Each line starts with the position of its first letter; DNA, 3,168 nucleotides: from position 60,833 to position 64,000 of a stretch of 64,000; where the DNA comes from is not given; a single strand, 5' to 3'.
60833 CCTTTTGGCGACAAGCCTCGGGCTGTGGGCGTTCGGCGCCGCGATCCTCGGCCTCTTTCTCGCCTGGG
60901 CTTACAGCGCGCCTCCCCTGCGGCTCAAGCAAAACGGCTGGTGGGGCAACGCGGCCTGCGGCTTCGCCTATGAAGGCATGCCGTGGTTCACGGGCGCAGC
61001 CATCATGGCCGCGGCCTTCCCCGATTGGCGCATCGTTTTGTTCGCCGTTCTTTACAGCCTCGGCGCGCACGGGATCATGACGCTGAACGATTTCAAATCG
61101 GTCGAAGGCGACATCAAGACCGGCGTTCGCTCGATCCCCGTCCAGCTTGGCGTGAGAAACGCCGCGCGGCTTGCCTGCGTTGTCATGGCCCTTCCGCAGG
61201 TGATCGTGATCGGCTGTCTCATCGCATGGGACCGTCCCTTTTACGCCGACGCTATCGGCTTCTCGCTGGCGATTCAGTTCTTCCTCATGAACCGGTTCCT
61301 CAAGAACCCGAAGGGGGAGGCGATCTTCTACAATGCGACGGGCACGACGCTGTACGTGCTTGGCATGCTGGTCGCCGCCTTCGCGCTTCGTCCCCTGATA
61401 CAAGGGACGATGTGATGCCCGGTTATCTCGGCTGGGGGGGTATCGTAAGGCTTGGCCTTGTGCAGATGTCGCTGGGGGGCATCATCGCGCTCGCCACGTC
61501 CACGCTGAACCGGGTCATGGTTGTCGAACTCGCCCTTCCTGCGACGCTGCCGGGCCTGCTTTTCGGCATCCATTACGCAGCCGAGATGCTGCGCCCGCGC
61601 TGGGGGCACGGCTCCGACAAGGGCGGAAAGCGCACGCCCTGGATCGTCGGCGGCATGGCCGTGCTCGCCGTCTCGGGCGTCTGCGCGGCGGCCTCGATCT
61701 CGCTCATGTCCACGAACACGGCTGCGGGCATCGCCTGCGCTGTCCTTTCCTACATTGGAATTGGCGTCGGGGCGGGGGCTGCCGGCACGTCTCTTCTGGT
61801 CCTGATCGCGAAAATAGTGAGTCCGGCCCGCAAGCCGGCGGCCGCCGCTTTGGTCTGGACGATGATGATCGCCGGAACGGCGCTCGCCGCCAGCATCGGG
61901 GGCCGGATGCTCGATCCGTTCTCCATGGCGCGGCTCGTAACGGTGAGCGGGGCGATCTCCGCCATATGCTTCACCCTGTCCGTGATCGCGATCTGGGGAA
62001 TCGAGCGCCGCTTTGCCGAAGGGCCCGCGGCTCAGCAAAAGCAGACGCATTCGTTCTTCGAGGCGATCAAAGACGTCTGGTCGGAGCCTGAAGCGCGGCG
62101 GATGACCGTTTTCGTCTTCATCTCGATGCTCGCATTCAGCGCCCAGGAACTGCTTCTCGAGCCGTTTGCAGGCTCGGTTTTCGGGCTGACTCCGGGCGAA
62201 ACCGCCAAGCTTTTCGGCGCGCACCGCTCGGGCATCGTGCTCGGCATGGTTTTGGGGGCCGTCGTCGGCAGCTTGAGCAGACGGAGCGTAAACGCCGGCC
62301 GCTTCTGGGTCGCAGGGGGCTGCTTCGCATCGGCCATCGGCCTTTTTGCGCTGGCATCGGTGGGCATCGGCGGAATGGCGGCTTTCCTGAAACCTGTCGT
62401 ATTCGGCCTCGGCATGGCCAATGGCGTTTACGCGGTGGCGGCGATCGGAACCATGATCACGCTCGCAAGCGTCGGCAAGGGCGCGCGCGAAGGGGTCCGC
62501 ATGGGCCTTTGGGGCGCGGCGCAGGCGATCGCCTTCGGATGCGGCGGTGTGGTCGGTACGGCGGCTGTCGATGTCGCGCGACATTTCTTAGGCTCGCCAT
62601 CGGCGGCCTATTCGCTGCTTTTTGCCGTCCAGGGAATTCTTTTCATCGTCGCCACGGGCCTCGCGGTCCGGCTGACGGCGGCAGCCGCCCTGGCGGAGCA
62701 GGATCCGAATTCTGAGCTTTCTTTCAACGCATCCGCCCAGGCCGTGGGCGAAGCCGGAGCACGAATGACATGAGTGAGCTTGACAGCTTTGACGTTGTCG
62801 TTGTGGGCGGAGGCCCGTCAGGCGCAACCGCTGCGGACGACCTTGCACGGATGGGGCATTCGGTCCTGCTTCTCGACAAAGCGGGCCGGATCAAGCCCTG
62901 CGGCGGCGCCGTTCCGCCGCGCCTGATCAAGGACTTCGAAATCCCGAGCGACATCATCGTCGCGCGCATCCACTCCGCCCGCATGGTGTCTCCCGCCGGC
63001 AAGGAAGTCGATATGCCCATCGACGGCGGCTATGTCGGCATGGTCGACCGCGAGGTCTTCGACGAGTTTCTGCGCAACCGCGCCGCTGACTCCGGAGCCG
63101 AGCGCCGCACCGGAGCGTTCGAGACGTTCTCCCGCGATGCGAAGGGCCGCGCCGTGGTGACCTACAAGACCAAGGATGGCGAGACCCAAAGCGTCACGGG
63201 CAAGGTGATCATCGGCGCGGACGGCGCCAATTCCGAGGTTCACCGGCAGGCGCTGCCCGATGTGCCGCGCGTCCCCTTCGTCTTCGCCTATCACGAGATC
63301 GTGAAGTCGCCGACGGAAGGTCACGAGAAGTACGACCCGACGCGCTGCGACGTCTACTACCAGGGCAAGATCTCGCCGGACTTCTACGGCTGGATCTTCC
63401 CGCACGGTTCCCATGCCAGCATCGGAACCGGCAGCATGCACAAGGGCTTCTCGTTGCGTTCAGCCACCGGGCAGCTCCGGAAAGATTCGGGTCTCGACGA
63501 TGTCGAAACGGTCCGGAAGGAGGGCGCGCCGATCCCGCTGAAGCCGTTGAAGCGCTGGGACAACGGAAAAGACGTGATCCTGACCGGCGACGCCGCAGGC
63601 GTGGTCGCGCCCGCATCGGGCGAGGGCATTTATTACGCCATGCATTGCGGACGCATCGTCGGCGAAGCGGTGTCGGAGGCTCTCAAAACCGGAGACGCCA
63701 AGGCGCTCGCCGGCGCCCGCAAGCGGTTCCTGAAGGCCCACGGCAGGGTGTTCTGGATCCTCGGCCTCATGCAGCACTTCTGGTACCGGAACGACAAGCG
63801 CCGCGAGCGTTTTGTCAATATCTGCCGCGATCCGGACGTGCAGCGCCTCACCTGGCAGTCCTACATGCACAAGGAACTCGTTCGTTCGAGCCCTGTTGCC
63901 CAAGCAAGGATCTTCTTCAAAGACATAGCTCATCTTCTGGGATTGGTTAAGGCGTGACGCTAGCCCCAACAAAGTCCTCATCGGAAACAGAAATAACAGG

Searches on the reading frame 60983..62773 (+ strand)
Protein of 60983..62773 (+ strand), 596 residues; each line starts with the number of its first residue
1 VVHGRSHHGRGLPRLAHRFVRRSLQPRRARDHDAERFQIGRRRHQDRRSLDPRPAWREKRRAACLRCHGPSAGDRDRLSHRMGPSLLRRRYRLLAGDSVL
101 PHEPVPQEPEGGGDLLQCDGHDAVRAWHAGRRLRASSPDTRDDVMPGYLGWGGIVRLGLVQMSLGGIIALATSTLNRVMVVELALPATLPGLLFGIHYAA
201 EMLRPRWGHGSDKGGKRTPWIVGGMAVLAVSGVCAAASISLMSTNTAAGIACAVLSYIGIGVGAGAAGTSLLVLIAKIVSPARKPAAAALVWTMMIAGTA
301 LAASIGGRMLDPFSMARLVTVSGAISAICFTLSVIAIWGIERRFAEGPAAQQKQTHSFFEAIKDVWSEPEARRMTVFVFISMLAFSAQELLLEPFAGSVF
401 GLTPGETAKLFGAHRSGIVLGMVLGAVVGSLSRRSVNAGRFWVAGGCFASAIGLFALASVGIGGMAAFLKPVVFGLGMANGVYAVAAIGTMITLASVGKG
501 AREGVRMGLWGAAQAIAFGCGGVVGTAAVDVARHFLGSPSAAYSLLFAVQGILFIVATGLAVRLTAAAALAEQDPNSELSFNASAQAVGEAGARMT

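Call 8: search_protein_families(library=ncbifam, max_evalue=1e-10, proteins=[window:60983-62773:+])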
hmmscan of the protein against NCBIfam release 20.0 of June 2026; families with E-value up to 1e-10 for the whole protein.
window:60983-62773:+ (596 aa): 0 families

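Call 72: search_protein_families(library=ncbifam, max_evalue=1e-8, proteins=[window:60983-62773:+])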
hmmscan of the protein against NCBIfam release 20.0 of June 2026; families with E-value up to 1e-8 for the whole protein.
window:60983-62773:+ (596 aa): 0 families

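Call 83: search_protein_families(library=pfam, proteins=[window:60983-62773:+], max_evalue=0.0001)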
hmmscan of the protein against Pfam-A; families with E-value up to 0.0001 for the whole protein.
window:60983-62773:+ (596 aa): 3 families
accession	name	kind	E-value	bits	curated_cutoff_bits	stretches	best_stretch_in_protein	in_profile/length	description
PF03209.21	PUCC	-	1.1e-84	285.3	21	1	174-567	1-399/401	PUCC protein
PF07690.21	MFS_1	-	4.8e-14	52.5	33.4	1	165-493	9-321/347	Major Facilitator Superfamily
PF03092.22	BT1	-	1.1e-05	24.8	22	1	170-370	7-209/432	BT1 family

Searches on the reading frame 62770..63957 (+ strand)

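Call 72: search_protein_families(library=ncbifam, max_evalue=1e-8, proteins=[window:62770-63957:+])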
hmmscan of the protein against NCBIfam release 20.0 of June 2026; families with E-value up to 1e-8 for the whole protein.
window:62770-63957:+ (395 aa): 20 families
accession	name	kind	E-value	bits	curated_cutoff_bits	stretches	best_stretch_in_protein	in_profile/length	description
TIGR02023.1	BchP-ChlP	subfamily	4.4e-157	523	343.3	1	8-390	2-387/388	geranylgeranyl diphosphate reductase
TIGR02028.1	ChlP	equivalog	4.6e-81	272.6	505.3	1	9-389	3-396/398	geranylgeranyl reductase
TIGR02032.1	GG-red-SF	subfamily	2.8e-77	260.3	158.8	1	7-301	1-297/297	geranylgeranyl reductase family protein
NF041080.1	DGGGPL_reductase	equivalog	4.7e-30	104.8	580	1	6-326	1-338/447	digeranylgeranylglycerophospholipid reductase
NF008519.0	PRK11445.1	equivalog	8.1e-22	77.9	303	1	5-319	2-318/355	FAD-binding protein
NF045655.1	MkRedMenJ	equivalog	3.9e-21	75.4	700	1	6-302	4-316/406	menaquinone reductase MenJ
NF041160.1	DGGPL_Thplmales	equivalog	5.6e-20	71.6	780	1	6-309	3-318/396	digeranylgeranylglycerophospholipid reductase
NF049967.1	QhpG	equivalog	6.7e-19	68.1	240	1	9-162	1-149/423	flavin-dependent monooxygenase QhpG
NF005720.0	PRK07538.1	subfamily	1.5e-14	53.8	400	0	116-169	128-181/418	hypothetical protein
NF004829.0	PRK06183.1-3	subfamily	1.3e-13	50.5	390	0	5-40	7-42/520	bifunctional 3-(3-hydroxy-phenyl)propionate/3-hydroxycinnamic acid hydroxylase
NF004832.0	PRK06184.1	subfamily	1.2e-11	44.1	476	0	3-40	3-40/506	hypothetical protein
NF006021.0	PRK08163.1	equivalog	1.6e-11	43.8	459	0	129-179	143-191/398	3-hydroxybenzoate 6-monooxygenase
NF004780.0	PRK06126.1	subfamily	2.3e-11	42.7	445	0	4-38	6-40/552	hypothetical protein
NF041385.1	Dggglyphlred_Halo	equivalog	3.9e-11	42.1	700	0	5-160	3-157/405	digeranylgeranylglycerophospholipid reductase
NF006091.0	PRK08243.1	subfamily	4.3e-10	39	351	0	94-166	103-173/393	4-hydroxybenzoate 3-monooxygenase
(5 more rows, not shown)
